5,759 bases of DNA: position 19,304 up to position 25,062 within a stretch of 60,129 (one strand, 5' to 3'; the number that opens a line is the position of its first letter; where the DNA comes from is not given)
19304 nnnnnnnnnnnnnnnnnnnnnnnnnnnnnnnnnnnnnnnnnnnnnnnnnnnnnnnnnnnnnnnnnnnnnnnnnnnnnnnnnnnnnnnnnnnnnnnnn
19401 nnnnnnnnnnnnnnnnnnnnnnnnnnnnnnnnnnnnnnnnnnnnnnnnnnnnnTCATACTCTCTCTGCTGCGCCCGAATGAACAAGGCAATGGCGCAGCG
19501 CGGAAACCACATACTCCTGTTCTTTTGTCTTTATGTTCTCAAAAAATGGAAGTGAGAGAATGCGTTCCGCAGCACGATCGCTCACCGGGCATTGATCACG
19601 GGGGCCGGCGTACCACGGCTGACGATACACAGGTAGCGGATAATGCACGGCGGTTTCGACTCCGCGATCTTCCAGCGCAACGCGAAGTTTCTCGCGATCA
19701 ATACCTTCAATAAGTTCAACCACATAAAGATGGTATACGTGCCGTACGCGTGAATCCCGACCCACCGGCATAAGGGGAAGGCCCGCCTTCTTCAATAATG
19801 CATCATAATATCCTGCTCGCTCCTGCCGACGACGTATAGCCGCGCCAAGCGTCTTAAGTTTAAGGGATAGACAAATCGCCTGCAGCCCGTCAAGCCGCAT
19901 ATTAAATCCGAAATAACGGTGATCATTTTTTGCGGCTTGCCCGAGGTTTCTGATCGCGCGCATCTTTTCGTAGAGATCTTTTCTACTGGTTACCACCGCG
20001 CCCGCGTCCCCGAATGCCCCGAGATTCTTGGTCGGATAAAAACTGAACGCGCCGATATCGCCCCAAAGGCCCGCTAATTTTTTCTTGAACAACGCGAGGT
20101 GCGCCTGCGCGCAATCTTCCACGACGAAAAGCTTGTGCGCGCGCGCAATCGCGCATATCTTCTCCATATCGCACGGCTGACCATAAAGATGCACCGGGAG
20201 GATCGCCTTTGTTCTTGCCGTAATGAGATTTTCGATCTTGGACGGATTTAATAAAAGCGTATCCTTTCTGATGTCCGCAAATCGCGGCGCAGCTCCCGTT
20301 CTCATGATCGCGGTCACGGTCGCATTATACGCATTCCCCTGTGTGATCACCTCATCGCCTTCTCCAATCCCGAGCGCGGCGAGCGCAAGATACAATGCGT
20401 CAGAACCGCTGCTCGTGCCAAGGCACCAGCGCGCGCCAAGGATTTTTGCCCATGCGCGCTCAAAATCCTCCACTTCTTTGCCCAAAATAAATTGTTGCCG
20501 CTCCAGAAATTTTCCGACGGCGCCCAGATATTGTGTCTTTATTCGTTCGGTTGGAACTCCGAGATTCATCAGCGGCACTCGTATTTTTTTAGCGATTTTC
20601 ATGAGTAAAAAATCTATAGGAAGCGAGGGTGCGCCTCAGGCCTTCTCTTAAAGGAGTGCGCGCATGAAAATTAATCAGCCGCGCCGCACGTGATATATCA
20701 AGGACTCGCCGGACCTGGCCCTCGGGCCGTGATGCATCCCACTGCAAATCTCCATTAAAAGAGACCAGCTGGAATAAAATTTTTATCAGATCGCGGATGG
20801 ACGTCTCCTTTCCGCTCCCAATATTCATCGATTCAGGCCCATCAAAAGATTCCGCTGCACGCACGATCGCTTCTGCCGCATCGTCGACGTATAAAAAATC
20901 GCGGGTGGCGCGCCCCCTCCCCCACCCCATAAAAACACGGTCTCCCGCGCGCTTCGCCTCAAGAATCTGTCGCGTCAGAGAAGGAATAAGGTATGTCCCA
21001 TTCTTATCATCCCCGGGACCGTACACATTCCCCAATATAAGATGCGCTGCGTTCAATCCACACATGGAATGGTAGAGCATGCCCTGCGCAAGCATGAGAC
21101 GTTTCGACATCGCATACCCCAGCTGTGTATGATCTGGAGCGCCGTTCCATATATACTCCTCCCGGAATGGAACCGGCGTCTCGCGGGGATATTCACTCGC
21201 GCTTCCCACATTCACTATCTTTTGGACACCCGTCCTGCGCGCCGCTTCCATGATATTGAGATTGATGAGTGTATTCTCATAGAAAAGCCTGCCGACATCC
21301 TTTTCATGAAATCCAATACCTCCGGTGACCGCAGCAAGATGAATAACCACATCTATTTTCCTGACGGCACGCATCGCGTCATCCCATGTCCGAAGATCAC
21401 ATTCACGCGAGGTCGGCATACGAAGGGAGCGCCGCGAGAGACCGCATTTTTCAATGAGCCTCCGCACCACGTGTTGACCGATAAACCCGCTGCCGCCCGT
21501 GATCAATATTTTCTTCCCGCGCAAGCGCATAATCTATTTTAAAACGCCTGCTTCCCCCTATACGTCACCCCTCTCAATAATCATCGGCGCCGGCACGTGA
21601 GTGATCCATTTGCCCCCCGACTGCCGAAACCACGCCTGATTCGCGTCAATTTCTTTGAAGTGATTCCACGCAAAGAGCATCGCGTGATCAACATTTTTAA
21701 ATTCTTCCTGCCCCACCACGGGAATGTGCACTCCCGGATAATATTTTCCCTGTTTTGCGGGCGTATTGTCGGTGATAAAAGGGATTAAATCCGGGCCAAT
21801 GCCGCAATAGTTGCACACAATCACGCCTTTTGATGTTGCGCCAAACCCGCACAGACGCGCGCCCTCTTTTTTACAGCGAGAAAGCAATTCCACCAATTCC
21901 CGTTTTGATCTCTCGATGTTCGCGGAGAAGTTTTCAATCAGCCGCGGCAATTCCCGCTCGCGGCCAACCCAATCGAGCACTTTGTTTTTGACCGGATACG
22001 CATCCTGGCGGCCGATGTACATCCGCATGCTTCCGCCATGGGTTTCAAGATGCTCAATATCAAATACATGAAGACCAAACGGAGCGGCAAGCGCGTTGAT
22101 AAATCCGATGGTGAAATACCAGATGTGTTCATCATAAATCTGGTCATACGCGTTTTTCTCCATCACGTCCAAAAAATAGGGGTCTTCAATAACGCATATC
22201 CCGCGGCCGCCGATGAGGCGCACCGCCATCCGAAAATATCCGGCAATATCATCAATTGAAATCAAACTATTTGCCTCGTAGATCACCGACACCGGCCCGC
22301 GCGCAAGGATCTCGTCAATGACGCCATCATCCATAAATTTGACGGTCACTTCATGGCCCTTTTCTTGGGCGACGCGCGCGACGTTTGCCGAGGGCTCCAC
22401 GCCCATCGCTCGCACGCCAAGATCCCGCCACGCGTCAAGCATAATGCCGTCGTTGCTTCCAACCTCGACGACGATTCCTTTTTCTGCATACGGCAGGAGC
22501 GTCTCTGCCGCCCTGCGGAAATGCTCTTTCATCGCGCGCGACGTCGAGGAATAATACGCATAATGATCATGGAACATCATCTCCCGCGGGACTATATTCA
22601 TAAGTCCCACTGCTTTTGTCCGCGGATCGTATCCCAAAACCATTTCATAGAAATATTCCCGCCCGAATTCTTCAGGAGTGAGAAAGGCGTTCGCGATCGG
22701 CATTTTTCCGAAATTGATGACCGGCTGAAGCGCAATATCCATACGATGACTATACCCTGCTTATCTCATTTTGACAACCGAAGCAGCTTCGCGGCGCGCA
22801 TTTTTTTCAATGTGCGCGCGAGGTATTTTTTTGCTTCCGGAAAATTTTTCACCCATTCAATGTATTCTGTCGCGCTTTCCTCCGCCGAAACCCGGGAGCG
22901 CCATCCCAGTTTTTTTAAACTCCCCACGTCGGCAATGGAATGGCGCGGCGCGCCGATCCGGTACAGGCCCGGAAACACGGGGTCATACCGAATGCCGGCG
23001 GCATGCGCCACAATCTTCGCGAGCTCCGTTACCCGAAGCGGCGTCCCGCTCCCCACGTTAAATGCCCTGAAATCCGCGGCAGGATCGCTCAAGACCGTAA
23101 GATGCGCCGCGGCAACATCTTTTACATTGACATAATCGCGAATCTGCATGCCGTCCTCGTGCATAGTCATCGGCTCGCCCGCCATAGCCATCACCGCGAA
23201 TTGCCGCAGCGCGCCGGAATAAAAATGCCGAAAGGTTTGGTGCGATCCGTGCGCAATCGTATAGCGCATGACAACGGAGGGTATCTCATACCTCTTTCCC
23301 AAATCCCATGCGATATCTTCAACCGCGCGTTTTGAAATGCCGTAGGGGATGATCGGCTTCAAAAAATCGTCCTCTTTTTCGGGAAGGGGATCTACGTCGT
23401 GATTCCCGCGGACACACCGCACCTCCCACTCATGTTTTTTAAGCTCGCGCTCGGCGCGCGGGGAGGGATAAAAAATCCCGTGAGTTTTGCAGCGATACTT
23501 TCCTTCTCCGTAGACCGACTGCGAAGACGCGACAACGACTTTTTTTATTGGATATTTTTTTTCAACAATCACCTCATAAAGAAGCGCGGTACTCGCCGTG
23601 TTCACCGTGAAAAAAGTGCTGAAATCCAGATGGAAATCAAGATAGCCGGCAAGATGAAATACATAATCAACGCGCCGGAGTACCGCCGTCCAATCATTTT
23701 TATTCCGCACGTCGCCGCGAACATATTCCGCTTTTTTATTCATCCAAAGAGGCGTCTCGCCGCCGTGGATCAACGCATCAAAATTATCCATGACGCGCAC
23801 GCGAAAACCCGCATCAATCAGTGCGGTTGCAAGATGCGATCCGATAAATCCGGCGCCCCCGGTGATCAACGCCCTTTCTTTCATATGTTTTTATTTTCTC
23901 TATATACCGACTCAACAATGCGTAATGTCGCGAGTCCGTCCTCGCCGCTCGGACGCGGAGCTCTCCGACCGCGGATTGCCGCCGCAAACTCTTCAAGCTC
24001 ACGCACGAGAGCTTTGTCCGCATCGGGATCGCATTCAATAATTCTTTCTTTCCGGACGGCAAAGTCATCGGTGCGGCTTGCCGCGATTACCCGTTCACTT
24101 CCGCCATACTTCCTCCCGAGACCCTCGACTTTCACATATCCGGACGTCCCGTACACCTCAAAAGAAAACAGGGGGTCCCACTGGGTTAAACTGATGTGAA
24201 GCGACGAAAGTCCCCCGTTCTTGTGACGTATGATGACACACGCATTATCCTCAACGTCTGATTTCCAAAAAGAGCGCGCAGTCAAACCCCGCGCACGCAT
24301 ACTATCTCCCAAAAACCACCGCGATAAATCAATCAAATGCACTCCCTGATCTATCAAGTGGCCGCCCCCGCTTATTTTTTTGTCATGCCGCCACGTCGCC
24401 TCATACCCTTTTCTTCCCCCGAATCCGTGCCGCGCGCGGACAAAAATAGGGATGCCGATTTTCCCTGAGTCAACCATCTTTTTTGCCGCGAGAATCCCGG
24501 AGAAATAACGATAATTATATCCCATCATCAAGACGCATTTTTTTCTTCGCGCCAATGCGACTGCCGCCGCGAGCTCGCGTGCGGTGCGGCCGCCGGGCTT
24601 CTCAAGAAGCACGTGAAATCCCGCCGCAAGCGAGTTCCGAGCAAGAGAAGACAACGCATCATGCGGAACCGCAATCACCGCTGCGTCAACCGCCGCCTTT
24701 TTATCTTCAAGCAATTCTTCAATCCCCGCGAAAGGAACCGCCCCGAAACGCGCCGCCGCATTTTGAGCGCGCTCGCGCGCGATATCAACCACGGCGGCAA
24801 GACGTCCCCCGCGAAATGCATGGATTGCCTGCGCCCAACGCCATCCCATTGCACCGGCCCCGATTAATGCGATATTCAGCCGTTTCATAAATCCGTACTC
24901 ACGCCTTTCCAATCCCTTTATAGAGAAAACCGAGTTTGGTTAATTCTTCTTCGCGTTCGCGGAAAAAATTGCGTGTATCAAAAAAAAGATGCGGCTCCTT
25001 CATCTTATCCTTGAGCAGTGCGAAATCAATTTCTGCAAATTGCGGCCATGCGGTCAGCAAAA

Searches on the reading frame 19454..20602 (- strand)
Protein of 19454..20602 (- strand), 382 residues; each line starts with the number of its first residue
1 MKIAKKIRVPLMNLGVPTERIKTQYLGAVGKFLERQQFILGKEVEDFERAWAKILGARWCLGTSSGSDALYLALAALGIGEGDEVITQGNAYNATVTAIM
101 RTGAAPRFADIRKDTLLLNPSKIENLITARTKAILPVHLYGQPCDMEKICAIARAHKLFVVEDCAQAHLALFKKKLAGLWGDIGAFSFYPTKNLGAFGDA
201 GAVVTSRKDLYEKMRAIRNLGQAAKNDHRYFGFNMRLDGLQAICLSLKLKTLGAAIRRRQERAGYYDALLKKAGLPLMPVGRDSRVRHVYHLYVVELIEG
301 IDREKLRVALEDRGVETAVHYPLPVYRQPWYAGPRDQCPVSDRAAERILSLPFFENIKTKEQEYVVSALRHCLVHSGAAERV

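Call 14: search_protein_families(library=pfam, proteins=[window:19454-20602:-], max_evalue=0.0001)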
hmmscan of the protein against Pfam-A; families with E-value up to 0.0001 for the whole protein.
window:19454-20602:- (382 aa): 3 families
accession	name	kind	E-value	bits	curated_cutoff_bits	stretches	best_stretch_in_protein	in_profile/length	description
PF01041.23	DegT_DnrJ_EryC1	-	5.9e-103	345.3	19.8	1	22-370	4-360/360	DegT/DnrJ/EryC1/StrS aminotransferase family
PF01053.26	Cys_Met_Meta_PP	-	6.9e-09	35.2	27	1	45-227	55-236/381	Cys/Met metabolism PLP-dependent enzyme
PF00266.25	Aminotran_5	-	1.5e-06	27.9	21.5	1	25-222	26-229/371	Aminotransferase class-V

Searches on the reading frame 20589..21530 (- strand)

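Call 15: search_protein_families(library=pfam, proteins=[window:20589-21530:-], max_evalue=0.0001)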
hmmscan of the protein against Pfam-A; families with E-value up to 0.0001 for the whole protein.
window:20589-21530:- (313 aa): 6 families
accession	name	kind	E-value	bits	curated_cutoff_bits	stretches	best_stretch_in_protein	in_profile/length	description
PF01370.27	Epimerase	-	1.4e-49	169.1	20.9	1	8-238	1-240/240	NAD dependent epimerase/dehydratase family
PF16363.11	GDP_Man_Dehyd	-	1.8e-25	90.5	27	1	9-299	1-330/332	GDP-mannose 4,6 dehydratase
PF01073.25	3Beta_HSD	-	2.6e-12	46.8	22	1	9-241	1-244/280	3-beta hydroxysteroid dehydrogenase/isomerase family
PF02719.21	Polysacc_synt_2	-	3.3e-08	33.5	20.2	0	47-108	64-126/293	Polysaccharide biosynthesis protein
PF13460.12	NAD_binding_10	-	7.8e-06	26.3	27.2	1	12-114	1-102/184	NAD(P)H-binding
PF07993.18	NAD_binding_4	-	9.5e-05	22.1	20.1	0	10-30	1-21/258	Male sterility protein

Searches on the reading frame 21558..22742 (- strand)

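Call 15: search_protein_families(library=pfam, proteins=[window:21558-22742:-], max_evalue=0.0001)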
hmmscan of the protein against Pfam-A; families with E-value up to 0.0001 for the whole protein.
window:21558-22742:- (394 aa): 3 families
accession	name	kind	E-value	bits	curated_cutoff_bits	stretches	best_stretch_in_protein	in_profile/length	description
PF08484.17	Methyltransf_14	-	1.2e-41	142.6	23.5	1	234-384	2-160/160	C-methyltransferase C-terminal domain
PF13489.12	Methyltransf_23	-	1.6e-11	44.7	27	1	75-226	9-161/164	Methyltransferase domain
PF08421.16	Methyltransf_13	-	1.5e-08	35.1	31.3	1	5-57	9-62/62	Putative zinc binding domain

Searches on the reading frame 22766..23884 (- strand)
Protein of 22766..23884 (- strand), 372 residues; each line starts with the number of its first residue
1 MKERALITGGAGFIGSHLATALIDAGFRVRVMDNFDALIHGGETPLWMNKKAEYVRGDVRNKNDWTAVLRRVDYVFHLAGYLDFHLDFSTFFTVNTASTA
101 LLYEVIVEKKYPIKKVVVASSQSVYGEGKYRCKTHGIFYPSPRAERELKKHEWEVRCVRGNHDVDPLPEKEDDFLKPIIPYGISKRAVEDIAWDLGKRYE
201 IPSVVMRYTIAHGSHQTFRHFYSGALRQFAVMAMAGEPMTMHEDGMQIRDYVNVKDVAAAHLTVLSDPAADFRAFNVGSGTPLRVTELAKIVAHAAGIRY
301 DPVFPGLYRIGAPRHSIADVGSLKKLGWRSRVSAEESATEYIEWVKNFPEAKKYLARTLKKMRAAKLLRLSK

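Call 15: search_protein_families(library=pfam, proteins=[window:22766-23884:-], max_evalue=0.0001)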
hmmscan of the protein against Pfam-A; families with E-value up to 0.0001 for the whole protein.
window:22766-23884:- (372 aa): 7 families
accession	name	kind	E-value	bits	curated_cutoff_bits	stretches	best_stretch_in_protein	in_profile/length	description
PF01370.27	Epimerase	-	1.9e-39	135.9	20.9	2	5-130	1-124/240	NAD dependent epimerase/dehydratase family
PF16363.11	GDP_Man_Dehyd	-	9.3e-29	101.4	27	2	6-129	1-137/332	GDP-mannose 4,6 dehydratase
PF01073.25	3Beta_HSD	-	1.3e-13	51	22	1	6-129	1-124/280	3-beta hydroxysteroid dehydrogenase/isomerase family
PF07993.18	NAD_binding_4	-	2.3e-12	47.1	20.1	1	7-228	1-218/258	Male sterility protein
PF05368.20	NmrA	-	3.5e-05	24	27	0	1-87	1-79/298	NmrA-like family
PF02719.21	Polysacc_synt_2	-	4.1e-05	23.4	20.2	0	6-120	2-127/293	Polysaccharide biosynthesis protein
PF00106.31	adh_short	-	6.6e-05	22.9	26.6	0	5-73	3-72/195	short chain dehydrogenase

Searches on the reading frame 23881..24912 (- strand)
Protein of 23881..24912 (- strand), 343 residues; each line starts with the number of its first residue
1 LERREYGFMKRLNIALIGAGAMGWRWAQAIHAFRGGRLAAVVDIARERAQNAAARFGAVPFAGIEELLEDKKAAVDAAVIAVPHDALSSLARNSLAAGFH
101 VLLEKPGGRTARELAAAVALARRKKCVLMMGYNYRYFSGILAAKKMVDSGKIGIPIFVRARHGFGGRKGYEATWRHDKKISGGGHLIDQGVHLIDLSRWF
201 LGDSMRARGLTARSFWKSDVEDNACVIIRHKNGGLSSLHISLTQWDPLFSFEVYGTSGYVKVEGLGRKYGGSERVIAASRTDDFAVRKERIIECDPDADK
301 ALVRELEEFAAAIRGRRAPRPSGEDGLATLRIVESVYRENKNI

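Call 15: search_protein_families(library=pfam, proteins=[window:23881-24912:-], max_evalue=0.0001)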
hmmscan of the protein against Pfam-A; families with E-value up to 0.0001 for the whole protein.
window:23881-24912:- (343 aa): 3 families
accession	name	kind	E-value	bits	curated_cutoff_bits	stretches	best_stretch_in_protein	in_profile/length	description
PF22725.1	GFO_IDH_MocA_C3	-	1.1e-27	96.9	27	1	141-260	2-123/124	GFO/IDH/MocA C-terminal domain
PF02894.22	GFO_IDH_MocA_C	-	4.8e-24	85.8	22.9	1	144-339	1-209/218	Oxidoreductase family, C-terminal alpha/beta domain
PF01408.29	GFO_IDH_MocA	-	2.7e-22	80.1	24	1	12-132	1-120/120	Oxidoreductase family, NAD-binding Rossmann fold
